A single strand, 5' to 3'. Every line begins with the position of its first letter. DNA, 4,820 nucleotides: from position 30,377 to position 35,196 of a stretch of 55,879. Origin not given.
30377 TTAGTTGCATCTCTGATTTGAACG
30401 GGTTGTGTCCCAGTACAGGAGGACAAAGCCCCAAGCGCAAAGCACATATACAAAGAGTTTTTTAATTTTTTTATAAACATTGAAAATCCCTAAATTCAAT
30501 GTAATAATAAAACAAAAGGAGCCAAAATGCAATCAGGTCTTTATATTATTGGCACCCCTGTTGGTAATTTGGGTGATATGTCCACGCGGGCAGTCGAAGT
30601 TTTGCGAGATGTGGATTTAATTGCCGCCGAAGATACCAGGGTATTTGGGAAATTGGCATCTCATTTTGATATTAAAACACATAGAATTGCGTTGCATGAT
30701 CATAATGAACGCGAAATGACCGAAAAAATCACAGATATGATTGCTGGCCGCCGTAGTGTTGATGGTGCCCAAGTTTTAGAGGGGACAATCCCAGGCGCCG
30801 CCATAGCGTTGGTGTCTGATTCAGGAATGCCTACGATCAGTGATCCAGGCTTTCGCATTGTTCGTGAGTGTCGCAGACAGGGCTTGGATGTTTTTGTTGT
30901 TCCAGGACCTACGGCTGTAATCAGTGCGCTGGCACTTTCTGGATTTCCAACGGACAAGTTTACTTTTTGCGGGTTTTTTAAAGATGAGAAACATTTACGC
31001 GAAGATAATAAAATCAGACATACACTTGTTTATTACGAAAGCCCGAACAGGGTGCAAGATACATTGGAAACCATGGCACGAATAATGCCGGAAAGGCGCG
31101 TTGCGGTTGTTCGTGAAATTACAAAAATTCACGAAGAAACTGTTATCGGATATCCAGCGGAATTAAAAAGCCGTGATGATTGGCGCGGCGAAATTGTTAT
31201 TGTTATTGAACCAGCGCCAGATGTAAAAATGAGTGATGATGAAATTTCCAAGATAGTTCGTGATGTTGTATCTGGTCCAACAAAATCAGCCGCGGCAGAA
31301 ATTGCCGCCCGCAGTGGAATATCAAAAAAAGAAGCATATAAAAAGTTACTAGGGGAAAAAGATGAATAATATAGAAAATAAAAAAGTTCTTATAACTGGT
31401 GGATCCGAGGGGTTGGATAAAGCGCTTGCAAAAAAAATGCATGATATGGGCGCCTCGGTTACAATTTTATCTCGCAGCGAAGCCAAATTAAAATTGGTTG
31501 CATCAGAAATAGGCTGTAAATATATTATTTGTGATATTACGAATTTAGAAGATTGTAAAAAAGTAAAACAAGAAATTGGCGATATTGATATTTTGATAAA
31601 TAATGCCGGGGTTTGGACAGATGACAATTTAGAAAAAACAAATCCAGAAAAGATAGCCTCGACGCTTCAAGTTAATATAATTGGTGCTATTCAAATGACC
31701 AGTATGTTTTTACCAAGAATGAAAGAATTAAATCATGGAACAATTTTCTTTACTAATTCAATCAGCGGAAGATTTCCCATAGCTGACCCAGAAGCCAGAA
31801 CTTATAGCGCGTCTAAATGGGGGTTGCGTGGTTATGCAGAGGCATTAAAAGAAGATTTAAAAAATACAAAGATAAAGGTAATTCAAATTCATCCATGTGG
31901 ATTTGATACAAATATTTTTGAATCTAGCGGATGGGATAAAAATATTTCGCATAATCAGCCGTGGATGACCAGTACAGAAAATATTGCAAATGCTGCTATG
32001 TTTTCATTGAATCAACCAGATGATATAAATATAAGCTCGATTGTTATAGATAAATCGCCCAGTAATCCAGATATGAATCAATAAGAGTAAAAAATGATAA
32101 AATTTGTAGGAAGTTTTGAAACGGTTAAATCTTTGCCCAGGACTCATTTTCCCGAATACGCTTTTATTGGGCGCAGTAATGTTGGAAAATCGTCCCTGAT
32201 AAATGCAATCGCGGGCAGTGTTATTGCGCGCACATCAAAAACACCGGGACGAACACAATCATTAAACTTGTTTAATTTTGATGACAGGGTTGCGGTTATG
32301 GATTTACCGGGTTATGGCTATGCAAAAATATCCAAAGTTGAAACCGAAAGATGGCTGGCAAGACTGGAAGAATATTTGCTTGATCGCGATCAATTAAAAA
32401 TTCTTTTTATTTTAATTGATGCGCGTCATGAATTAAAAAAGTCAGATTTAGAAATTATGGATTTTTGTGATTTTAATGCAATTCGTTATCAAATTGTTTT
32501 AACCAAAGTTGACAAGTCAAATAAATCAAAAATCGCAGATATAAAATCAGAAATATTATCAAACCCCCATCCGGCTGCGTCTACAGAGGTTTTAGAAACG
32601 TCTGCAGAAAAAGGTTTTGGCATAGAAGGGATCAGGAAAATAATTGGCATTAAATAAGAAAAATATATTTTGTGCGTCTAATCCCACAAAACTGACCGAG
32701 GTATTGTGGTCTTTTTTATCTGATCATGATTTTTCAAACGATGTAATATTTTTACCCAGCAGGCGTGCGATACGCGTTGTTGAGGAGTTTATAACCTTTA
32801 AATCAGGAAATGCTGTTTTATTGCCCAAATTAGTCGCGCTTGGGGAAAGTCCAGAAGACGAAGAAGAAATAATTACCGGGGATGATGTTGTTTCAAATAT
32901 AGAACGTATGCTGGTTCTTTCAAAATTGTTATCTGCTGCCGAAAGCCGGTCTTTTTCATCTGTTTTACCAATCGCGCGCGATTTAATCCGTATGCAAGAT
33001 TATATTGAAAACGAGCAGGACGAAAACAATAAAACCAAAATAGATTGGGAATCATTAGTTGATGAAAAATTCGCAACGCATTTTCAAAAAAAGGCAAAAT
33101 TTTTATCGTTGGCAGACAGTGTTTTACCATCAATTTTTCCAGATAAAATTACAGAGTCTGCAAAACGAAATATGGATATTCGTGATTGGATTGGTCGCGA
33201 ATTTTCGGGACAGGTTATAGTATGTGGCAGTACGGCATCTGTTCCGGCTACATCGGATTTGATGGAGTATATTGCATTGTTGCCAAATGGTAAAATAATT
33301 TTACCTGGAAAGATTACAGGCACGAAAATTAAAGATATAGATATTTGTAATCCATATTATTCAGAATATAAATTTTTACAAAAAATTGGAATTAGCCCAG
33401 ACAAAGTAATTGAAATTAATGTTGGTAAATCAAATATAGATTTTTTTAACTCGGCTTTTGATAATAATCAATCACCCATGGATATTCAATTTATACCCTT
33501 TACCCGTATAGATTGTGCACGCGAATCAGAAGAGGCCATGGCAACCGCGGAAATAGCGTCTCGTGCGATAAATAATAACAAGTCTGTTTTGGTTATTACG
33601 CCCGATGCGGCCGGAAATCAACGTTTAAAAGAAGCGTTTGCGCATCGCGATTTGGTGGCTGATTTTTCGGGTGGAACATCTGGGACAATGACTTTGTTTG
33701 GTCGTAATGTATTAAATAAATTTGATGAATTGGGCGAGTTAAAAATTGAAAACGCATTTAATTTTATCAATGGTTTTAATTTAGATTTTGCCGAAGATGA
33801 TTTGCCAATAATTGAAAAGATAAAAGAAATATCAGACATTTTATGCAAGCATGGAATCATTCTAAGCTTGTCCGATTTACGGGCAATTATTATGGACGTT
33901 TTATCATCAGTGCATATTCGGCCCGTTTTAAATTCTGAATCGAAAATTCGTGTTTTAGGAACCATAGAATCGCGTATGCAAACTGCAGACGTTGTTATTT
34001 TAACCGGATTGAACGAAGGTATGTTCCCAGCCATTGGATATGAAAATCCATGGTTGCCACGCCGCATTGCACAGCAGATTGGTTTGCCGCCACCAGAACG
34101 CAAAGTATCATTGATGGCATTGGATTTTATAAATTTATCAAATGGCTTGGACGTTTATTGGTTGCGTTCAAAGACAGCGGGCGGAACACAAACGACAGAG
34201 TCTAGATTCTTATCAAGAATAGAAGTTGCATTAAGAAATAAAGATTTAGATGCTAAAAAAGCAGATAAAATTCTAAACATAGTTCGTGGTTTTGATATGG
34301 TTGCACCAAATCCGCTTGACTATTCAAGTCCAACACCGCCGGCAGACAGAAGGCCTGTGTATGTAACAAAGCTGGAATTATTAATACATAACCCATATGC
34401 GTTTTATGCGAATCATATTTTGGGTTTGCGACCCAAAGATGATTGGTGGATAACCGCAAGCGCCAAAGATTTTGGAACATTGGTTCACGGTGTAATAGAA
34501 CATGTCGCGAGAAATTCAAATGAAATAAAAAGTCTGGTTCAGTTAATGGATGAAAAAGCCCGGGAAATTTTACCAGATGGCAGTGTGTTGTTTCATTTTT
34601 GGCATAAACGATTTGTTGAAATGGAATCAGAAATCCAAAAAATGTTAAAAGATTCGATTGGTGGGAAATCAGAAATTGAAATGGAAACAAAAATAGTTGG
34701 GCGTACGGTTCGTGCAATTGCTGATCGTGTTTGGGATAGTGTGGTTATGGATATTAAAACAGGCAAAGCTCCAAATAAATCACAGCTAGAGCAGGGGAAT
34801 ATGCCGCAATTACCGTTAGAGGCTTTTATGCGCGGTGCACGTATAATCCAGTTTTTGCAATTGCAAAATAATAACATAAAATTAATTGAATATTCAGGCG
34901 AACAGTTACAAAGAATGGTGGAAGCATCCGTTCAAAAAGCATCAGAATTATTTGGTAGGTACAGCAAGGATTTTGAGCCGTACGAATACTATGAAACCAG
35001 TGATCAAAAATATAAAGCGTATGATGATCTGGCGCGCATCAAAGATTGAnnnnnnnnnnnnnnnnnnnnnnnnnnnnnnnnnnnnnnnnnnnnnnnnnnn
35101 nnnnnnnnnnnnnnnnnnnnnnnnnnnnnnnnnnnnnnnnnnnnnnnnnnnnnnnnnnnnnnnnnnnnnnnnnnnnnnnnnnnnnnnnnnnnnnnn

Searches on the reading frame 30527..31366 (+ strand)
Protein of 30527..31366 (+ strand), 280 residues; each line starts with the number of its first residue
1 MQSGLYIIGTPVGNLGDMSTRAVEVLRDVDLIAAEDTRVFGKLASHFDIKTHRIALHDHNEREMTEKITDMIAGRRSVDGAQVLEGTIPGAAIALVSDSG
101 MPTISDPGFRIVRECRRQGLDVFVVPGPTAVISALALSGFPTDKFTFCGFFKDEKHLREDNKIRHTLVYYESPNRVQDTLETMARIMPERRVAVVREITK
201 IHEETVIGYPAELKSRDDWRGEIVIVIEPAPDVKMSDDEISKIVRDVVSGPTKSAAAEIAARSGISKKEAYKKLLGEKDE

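Call 51: search_protein_families(library=pfam, proteins=[window:30527-31366:+], max_evalue=0.0001)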
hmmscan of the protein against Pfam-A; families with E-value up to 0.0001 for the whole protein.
window:30527-31366:+ (280 aa): 1 family
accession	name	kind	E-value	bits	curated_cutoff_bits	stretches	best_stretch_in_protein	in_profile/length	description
PF00590.25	TP_methylase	-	1.6e-28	100.6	27.8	1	5-208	2-206/212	Tetrapyrrole (Corrin/Porphyrin) Methylases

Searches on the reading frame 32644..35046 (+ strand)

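Call 26: search_protein_families(library=pfam, proteins=[window:32644-35046:+], max_evalue=0.001)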
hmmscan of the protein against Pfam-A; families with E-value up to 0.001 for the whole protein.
window:32644-35046:+ (801 aa): 1 family
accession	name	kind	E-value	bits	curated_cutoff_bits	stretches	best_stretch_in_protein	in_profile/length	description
PF12705.13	PDDEXK_1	-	2.7e-12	47.6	22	1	574-725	4-164/247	PD-(D/E)XK nuclease superfamily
